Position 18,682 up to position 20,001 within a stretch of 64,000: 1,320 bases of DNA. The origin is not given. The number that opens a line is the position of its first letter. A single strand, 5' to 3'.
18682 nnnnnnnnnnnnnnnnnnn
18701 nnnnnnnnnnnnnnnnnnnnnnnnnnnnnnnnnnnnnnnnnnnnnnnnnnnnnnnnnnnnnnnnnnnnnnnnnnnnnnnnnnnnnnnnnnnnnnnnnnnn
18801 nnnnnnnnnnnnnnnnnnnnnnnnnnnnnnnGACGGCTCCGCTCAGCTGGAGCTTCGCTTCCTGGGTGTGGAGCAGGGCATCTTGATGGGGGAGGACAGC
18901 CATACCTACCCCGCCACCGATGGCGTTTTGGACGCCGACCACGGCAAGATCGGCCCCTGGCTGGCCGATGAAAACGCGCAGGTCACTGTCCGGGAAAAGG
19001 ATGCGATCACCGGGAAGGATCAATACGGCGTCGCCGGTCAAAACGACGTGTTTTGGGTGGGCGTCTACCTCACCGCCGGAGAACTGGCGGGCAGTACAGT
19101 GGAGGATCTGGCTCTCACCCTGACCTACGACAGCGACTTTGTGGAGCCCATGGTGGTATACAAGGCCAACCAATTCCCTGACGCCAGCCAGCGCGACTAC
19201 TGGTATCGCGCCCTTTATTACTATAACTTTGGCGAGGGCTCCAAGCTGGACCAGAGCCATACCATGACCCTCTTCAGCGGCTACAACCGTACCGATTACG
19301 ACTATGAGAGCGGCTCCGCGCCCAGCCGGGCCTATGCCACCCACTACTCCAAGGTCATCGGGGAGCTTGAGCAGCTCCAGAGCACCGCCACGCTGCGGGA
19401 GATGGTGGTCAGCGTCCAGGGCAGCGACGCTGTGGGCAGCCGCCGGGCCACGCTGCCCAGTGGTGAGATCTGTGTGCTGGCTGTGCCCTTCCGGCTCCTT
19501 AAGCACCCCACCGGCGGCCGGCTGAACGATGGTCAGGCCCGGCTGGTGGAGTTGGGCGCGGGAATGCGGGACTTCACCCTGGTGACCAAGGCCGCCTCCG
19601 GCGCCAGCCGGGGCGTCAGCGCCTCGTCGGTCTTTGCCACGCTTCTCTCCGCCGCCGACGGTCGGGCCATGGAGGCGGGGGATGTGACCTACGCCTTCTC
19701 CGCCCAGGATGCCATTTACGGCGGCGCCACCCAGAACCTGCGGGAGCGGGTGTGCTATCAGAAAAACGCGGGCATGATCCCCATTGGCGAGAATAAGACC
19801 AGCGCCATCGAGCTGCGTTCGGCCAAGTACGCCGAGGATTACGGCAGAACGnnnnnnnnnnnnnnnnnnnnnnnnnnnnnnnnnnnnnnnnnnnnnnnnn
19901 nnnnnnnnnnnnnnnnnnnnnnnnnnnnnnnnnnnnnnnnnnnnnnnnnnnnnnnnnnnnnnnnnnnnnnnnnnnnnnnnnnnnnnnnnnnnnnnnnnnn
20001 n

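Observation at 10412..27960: Shared VFWVG[VI]...YD..EP module in proteins 3 and 4 (cohesin-like) and related module in protein 2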

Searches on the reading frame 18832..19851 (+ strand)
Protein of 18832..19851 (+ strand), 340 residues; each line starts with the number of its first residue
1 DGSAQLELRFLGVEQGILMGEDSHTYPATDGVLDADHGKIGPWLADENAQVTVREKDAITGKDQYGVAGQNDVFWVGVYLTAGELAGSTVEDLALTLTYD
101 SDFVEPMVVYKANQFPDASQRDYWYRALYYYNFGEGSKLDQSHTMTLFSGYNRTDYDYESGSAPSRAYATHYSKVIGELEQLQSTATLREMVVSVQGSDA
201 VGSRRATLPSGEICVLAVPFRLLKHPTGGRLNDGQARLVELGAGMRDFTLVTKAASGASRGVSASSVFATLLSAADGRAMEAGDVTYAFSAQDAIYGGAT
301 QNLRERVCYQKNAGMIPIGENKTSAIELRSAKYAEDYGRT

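Call 8: search_solved_structures(query=window:18832-19851:+, max_evalue=10, show_alignments=2)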
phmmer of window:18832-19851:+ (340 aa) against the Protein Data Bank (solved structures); distinct sequences matched with E-value up to 10: 0.

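Call 14: search_protein_families(library=pfam, proteins=[window:18832-19851:+], max_evalue=10)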
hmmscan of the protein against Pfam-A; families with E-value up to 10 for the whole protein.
window:18832-19851:+ (340 aa): 0 families

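Call 15: find_homologous_proteins(query=window:18832-19851:+, max_evalue=0.01)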
Query window:18832-19851:+: 5863 candidates shared short words with the query, none scored E <= 0.01.

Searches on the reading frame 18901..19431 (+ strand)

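Call 14: search_protein_families(library=pfam, proteins=[window:18901-19431:+], max_evalue=10)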
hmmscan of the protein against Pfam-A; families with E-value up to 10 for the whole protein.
window:18901-19431:+ (177 aa): 1 family
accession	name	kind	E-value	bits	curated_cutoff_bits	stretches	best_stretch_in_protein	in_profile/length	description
PF23133.1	DUF7050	-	0.18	11.8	27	1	111-164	53-106/159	Domain of unknown function (DUF7050)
